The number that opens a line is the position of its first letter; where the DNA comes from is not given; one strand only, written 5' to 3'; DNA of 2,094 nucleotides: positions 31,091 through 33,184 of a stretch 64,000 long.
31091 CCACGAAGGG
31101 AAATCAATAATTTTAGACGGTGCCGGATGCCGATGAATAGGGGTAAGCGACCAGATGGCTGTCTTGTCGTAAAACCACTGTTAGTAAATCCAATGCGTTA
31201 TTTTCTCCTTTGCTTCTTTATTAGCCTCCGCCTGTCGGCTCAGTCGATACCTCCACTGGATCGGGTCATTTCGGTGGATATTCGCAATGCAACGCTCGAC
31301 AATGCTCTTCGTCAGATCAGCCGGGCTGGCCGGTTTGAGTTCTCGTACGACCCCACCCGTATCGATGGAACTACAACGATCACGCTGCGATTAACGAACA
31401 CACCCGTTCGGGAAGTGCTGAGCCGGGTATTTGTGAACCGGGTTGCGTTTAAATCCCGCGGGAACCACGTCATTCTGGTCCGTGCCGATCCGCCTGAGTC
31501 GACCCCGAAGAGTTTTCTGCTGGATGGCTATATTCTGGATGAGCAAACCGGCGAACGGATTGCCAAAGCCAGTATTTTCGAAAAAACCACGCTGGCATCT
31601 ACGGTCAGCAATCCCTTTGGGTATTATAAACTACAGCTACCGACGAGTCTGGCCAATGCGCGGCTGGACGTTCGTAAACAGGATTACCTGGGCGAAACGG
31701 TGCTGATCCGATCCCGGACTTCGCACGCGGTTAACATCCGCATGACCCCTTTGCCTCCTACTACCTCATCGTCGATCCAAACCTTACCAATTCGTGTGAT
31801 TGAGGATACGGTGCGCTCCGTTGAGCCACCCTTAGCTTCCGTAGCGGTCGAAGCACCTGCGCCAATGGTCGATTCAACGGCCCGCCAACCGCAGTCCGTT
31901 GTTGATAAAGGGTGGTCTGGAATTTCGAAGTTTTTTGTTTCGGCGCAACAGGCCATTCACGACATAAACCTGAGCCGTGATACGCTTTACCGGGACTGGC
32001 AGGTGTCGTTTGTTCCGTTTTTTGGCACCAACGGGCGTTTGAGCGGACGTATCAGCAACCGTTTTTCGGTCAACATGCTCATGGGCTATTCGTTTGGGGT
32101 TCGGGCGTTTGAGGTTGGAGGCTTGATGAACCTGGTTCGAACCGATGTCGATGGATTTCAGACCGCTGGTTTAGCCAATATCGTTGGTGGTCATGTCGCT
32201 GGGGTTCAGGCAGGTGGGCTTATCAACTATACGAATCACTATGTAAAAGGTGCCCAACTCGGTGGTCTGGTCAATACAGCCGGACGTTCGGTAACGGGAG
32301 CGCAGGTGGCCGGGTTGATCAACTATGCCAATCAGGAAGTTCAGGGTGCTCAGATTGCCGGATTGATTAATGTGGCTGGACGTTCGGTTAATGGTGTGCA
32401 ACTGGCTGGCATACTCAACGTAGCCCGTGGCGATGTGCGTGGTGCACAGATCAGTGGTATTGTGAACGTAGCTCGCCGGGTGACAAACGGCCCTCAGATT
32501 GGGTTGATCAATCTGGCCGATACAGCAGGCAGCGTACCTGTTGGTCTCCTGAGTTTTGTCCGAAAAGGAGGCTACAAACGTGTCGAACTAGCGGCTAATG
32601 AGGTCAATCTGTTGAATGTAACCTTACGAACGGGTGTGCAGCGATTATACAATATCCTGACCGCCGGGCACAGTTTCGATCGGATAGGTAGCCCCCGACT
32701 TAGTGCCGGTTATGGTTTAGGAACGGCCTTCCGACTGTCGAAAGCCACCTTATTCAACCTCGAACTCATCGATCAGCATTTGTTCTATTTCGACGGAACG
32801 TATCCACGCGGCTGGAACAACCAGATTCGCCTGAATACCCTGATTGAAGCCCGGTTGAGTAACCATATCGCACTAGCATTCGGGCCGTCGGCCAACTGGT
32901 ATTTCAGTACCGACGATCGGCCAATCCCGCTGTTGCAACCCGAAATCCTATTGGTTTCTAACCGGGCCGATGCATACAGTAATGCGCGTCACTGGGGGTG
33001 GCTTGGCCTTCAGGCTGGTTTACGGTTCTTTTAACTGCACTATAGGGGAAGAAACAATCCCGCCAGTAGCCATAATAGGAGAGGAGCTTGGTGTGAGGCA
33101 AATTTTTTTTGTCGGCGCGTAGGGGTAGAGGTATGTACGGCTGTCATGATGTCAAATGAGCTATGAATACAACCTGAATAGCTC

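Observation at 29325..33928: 'Split' cell-surface signalling: the STN domain is on a beta-solenoid/small-barrel protein, not on the TonB receptor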

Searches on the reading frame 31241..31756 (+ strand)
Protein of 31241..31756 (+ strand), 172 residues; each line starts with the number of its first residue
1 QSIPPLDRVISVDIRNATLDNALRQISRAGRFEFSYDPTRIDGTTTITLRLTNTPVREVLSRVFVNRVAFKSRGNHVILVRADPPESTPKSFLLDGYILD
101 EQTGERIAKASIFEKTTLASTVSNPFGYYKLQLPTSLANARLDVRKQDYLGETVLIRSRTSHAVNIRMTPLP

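Call 78: find_homologous_proteins(query=window:31241-31756:+, max_evalue=0.001)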
Query window:31241-31756:+ (172 aa): 3 proteins with E <= 0.001 among 70 candidates.
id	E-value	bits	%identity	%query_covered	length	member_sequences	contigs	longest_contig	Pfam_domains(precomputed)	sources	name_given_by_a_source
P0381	2.4e-80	286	78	99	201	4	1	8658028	PF13715.13,PF07660.20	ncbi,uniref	ncbi:STN and carboxypeptidase regulatory-like domain-containing protein [Spirosoma telluris]|uniref:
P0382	3.8e-34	136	62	60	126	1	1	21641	PF07660.20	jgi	jgi:hypothetical protein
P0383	4.5e-4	38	26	75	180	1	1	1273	PF16344.11,PF13715.13,PF07660.20,PF13620.13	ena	-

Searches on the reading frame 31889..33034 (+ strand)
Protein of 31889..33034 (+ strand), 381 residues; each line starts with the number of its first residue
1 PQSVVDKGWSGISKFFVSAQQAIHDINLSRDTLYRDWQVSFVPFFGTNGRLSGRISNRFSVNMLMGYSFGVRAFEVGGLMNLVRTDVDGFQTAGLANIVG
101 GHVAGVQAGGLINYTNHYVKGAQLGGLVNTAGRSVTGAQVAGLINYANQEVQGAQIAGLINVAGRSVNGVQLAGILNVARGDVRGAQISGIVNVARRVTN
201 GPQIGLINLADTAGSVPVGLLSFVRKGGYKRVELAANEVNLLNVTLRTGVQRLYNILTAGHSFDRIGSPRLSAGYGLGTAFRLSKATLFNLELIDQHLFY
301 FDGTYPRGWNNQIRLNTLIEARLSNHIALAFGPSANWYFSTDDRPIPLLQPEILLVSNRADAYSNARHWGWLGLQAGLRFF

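Call 41: search_protein_families(library=pfam, proteins=[window:31889-33034:+], max_evalue=10)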
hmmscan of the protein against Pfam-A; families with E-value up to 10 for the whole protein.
window:31889-33034:+ (381 aa): 0 families

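Call 54: search_protein_representatives(protein=window:31889-33034:+)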
Query: 381 residues. Proteins with E-value up to 0.001 (for the whole library): 5319; up to 1e-10: 3719; up to 1e-30: 1497. The best 150 are listed.
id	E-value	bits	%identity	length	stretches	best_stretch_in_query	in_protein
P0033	1.8e-142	491.1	62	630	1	3-380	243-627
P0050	8.2e-98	344.2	45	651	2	6-209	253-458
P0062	2.9e-87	309.5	42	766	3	87-380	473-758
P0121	1.9e-86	306.7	40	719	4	14-194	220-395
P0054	1.2e-84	300.9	44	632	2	4-193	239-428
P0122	2.5e-82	293.2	45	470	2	89-341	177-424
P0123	7.7e-82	291.6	41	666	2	119-381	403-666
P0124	3.1e-81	289.6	45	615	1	6-380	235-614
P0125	3.3e-81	289.5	44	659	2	87-341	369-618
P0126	3.9e-81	289.3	39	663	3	137-381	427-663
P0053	5.4e-81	288.8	41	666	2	137-380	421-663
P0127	2.4e-79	283.4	44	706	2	86-337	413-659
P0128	3.4e-79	282.9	42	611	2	121-350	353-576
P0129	4.8e-79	282.4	38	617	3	76-379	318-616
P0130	6.7e-79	281.9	35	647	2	77-380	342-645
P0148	2.0e-70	254.1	40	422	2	91-341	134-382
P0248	6.4e-63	229.3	38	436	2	75-380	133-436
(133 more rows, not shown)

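Call 55: predict_structure(alignment_id=A5)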
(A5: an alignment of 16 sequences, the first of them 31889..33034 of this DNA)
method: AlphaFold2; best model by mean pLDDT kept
length: 381 residues; sequences in the alignment: 16
mean_pLDDT: 82.9   pTM: 0.71
mean pLDDT of the five models: 82.9, 82.9, 82.1, 81.5, 80.8
residues with pLDDT >= 90: 199; 70-90: 94; 50-70: 78; < 50: 10
segments of 3 or more residues with pLDDT < 50: 45-52
pLDDT, mean of each block of 10 residues (from residue 1): 56 57 57 69 46 65 73 82 86 88 92 93 93 94 94 94 94 94 93 92 93 90 92 91 94 95 68 94 94 91 62 95 94 91 64 67 70 93 88
secondary structure, 60 per line:
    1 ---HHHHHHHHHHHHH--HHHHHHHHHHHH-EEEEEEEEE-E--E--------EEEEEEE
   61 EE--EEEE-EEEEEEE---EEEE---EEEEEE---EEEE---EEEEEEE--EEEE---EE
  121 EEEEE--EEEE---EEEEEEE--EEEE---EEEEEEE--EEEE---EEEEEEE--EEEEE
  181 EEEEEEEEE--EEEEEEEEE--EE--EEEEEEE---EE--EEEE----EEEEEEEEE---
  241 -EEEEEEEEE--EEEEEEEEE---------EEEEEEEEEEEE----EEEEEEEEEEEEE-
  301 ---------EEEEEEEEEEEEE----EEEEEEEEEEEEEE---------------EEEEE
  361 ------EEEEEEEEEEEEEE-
elements in order: H4-16 H19-30 E32-40 E54-62 E65-68 E70-76 E80-83 E87-92 E96-99 E103-109 E112-115 E119-125 E128-131 E135-141 E144-147 E151-157 E160-163 E167-173 E176-189 E192-200 E207-213 E221-224 E229-237 E242-250 E253-261 E271-282 E287-299 E310-322 E327-340 E356-360 E367-380

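Call 57: fold_search(model_id=the predicted structure, library=pdb)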
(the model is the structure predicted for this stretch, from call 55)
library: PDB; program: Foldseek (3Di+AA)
matches with E <= 10: 773; with E <= 0.001: 0
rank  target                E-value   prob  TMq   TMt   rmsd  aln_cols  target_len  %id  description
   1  8uzl_C                2.0e-03  1.00  0.18  0.40  12.0       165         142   14  Designed Transmembrane beta-barrel- TMB10_163 (released 2024-07-17)
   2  1p4t                  2.4e-03  1.00  0.24  0.50   6.4       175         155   13  Crystal structure of Neisserial surface protein A (NspA) (released 2003-07-22)
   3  2wjq                  8.1e-03  0.87  0.16  0.25  15.9       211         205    8  NanC porin structure in hexagonal crystal form. (released 2009-10-13)
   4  8uzl_A                8.5e-03  0.99  0.19  0.40  11.7       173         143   13  Designed Transmembrane beta-barrel- TMB10_163 (released 2024-07-17)
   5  8wv0_B                9.0e-03  0.99  0.19  0.21   9.3       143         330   11  Outer membrane porin of Burkholderia pseudomallei (BpsOmp38) (released 2024-10-30)
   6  8uzl_B                1.0e-02  0.99  0.20  0.43  11.9       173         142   13  Designed Transmembrane beta-barrel- TMB10_163 (released 2024-07-17)
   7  8b14_A                1.2e-02  0.99  0.16  0.10  10.3       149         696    9  T5 Receptor Binding Protein pb5 in complex with its E. coli receptor FhuA (released 2023-02-08)
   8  2wjr                  1.3e-02  0.85  0.17  0.27  14.1       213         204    8  NanC porin structure in rhombohedral crystal form. (released 2009-10-13)
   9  9a3c_MODEL_1_A        1.3e-02  0.75  0.14  0.08  14.5       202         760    9  Model of E. coli Fiu by in-cell photo-crosslinking MS and deep learning (released 2023-02-24)
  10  4rlc                  1.4e-02  1.00  0.23  0.52   6.4       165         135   12  Crystal structure of the N-terminal beta-barrel domain of Pseudomonas aeruginosa OprF (released 2015-04-22)
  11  8a60_A                1.6e-02  0.95  0.16  0.10  11.5       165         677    8  Crystal structure of FhuA in complex with the superinfection exclusion lipoprotein Llp (released 2022-10-05)
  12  9fzc_A                1.9e-02  0.99  0.21  0.39   7.2       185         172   10  Structure of OmpA-short in complex with nanobody Nb01 (released 2024-07-17)
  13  6x9z                  2.2e-02  1.00  0.22  0.62   5.8       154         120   12  De novo design of transmembrane beta-barrels (released 2021-02-17)
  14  2grx_B                2.3e-02  0.93  0.15  0.09  11.8       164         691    8  Crystal structure of TonB in complex with FhuA, E. coli outer membrane receptor for ferrichrome (released 2006-06-13)
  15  2grx_A                2.7e-02  0.92  0.15  0.09  11.8       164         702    8  Crystal structure of TonB in complex with FhuA, E. coli outer membrane receptor for ferrichrome (released 2006-06-13)
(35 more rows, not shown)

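Call 87: find_encoding_contigs(protein=P0148, flank=6000, max_places=3)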
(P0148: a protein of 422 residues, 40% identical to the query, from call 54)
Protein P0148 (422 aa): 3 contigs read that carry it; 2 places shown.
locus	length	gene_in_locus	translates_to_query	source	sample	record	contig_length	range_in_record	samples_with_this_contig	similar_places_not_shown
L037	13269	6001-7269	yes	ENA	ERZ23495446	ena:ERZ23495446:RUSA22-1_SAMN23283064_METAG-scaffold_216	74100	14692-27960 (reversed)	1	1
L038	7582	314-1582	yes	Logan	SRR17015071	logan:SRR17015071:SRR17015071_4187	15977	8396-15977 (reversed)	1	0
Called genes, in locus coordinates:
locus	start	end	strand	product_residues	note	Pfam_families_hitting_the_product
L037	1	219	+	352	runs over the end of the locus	PF00903:Glyoxalase, PF13669:Glyoxalase_4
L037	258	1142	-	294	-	PF00892:EamA, PF03151:TPT (faint), PF00892:EamA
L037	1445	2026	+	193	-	PF07638:Sigma70_ECF, PF04542:Sigma70_r2, PF08281:Sigma70_r4_2, PF04545:Sigma70_r4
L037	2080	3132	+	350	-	PF04773:FecR, PF16344:FecR_C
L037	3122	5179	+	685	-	PF07660:STN, PF13715:CarbopepD_reg_2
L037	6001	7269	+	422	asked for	-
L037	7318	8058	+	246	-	PF10988:DUF2807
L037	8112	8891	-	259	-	PF05050:Methyltransf_21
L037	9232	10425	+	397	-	PF00180:Iso_dh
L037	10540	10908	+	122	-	PF05635:23S_rRNA_IVP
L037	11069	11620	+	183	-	-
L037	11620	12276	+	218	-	PF13367:PrsW-protease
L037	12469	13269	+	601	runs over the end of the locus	PF00330:Aconitase, PF00694:Aconitase_C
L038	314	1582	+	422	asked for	-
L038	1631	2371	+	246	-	PF10988:DUF2807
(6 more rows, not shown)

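Call 90: find_encoding_contigs(protein=P0248, flank=7000, max_places=3)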
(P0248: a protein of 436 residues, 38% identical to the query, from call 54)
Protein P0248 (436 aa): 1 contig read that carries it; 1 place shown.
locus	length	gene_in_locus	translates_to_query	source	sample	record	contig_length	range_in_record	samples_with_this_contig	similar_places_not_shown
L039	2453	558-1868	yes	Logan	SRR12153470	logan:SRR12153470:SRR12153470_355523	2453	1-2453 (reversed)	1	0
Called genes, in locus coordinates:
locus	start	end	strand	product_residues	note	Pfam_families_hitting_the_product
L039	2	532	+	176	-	?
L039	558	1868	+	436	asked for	-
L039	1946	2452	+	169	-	?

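Call 91: search_protein_families(library=pfam, proteins=[L039:2-532:+, L039:1946-2452:+], max_evalue=0.01)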
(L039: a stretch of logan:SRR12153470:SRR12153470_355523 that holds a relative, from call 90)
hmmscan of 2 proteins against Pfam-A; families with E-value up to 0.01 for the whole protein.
L039:2-532:+ (176 aa): 2 families
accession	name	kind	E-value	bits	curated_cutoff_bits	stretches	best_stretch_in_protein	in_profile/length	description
PF10988.14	DUF2807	-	1.3e-39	136.2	24.2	1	2-160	23-181/181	Putative auto-transporter adhesin, head GIN domain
PF12124.13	bCoV_SUD_C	-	0.00056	20.1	25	1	29-54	31-54/66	Betacoronavirus SUD-C domain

L039:1946-2452:+ (169 aa): 2 families
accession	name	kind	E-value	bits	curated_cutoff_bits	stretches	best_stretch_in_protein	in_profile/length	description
PF17869.6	Cys_box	-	0.00071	20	29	0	95-138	14-57/82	Anosmin cysteine rich domain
PF03770.22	IPK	-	0.0097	16.3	22.2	0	88-153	72-138/190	Inositol polyphosphate kinase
